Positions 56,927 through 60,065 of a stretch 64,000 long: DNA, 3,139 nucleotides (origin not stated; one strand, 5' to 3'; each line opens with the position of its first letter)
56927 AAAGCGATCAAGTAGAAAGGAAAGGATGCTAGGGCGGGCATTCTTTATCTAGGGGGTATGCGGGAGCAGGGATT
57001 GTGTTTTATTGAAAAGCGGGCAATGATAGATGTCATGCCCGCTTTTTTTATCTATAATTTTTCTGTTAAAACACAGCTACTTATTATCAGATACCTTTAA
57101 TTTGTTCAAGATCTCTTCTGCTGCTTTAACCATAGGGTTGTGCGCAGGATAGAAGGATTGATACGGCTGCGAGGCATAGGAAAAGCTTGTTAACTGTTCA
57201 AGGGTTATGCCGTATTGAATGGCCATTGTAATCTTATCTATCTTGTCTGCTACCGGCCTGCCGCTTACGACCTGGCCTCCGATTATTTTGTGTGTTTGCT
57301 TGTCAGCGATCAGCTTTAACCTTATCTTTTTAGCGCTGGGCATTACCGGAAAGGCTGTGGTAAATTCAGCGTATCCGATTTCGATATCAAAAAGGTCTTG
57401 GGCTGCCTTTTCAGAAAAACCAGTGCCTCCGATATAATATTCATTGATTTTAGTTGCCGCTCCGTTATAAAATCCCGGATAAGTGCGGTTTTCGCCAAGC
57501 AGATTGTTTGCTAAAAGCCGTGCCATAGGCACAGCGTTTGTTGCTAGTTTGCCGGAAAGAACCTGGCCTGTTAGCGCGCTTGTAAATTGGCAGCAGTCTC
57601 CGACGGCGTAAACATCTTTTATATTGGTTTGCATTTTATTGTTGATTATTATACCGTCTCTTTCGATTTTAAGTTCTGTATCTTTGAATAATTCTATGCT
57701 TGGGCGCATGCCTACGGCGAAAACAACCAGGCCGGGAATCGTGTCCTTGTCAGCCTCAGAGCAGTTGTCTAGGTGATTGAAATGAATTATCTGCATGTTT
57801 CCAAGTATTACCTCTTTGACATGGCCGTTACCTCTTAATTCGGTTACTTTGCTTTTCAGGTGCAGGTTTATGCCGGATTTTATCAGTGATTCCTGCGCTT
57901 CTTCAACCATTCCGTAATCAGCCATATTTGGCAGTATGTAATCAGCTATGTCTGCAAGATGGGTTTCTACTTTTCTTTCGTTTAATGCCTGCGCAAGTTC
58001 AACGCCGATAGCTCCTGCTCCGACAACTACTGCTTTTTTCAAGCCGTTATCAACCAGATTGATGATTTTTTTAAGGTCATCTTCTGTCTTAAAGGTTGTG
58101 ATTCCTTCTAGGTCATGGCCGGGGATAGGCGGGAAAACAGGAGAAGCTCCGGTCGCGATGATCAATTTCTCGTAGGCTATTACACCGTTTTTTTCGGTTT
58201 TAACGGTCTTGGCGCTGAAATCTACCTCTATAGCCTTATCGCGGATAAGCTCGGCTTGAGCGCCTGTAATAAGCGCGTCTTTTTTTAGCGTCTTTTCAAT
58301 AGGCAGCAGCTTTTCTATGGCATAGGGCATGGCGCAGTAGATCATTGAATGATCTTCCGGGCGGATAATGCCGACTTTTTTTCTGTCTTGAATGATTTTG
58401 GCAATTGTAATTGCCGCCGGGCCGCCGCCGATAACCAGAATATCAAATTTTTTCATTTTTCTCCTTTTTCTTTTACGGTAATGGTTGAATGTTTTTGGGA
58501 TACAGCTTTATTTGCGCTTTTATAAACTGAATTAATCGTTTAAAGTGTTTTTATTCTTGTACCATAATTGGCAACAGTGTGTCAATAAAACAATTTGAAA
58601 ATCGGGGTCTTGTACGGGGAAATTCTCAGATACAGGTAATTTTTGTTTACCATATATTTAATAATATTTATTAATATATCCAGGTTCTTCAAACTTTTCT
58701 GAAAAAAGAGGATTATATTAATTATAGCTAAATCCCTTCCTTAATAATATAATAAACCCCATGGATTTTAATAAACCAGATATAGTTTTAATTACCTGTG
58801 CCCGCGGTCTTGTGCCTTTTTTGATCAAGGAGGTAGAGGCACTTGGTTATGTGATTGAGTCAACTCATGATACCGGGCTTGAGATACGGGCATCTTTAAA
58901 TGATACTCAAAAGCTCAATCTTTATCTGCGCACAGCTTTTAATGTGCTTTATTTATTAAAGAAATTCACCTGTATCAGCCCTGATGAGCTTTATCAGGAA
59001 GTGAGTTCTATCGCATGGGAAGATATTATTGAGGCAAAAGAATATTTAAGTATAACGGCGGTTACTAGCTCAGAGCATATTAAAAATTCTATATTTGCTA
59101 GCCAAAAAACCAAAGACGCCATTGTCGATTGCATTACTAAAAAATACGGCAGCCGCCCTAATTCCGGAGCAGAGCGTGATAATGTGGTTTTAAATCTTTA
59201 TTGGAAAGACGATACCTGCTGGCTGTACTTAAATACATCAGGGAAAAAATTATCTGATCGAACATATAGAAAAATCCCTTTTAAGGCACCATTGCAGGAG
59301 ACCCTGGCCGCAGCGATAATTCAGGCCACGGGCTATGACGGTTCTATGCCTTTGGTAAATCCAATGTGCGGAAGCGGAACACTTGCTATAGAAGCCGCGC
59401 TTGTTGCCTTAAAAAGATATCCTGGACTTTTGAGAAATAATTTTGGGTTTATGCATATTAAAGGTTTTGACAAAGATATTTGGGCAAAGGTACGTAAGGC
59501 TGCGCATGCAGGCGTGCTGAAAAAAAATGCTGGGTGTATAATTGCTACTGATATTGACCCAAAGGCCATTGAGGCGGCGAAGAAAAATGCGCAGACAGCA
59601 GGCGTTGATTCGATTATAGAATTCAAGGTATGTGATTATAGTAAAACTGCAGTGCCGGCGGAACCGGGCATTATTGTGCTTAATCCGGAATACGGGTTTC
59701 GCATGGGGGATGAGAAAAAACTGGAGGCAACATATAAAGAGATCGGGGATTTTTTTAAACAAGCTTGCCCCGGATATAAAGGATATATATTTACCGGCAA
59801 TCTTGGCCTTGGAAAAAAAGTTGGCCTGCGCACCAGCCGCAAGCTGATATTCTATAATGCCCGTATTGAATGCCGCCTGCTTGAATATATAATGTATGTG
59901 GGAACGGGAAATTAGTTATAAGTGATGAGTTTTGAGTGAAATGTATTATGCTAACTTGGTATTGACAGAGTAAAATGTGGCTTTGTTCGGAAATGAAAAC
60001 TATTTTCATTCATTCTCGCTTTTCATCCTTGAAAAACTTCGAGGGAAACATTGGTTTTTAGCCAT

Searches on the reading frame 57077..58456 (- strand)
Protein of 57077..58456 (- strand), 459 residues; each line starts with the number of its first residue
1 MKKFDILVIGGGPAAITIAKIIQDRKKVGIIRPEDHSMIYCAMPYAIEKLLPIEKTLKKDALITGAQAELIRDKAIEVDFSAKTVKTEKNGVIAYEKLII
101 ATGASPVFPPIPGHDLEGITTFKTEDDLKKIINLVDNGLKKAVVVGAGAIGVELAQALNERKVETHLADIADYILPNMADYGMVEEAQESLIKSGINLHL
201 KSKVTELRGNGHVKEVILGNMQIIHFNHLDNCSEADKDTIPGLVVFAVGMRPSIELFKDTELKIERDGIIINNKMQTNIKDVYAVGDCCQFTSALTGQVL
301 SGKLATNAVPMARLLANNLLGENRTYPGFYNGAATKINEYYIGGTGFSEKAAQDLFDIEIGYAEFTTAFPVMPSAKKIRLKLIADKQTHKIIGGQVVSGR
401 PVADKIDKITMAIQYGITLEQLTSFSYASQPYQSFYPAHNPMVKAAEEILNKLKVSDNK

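Call 26: search_protein_families(library=pfam, proteins=[window:57077-58456:-], max_evalue=0.00001)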
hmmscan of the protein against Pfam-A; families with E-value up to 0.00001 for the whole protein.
window:57077-58456:- (459 aa): 4 families
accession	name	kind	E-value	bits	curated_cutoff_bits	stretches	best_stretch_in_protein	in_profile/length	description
PF07992.20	Pyr_redox_2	-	3.9e-50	171.3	26.1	1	4-309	1-288/291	Pyridine nucleotide-disulphide oxidoreductase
PF00070.33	Pyr_redox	-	4e-18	66.1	22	1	141-218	1-79/82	Pyridine nucleotide-disulphide oxidoreductase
PF02852.28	Pyr_redox_dim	-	4.6e-11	43.3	25.3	1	337-424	6-94/110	Pyridine nucleotide-disulphide oxidoreductase, dimerisation domain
PF13738.12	Pyr_redox_3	-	1.5e-09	38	30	1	80-286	111-305/305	Pyridine nucleotide-disulphide oxidoreductase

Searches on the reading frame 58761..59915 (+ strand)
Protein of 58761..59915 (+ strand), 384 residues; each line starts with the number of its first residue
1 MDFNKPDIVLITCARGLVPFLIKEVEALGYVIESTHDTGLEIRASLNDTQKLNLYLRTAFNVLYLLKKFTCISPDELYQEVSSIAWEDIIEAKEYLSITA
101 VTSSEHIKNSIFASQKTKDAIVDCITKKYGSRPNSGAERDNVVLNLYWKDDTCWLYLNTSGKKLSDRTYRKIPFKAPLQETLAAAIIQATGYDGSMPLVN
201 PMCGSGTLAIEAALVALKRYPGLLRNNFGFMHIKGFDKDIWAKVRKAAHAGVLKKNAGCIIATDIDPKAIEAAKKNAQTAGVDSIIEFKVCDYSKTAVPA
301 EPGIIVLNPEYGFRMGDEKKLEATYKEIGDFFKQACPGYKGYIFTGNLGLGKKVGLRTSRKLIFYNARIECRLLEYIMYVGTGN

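Call 26: search_protein_families(library=pfam, proteins=[window:58761-59915:+], max_evalue=0.00001)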
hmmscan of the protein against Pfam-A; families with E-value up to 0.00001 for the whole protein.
window:58761-59915:+ (384 aa): 3 families
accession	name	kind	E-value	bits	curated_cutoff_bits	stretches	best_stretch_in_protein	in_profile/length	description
PF01170.24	UPF0020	-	1.8e-41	142.5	22.3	1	167-373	1-195/197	RMKL-like, methyltransferase domain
PF02926.22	THUMP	-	7.8e-09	36.3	20.6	1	75-157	5-83/84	THUMP domain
PF22020.1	RlmL_1st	-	3.1e-07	30.7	27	1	10-62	3-54/55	RlmL ferredoxin-like domain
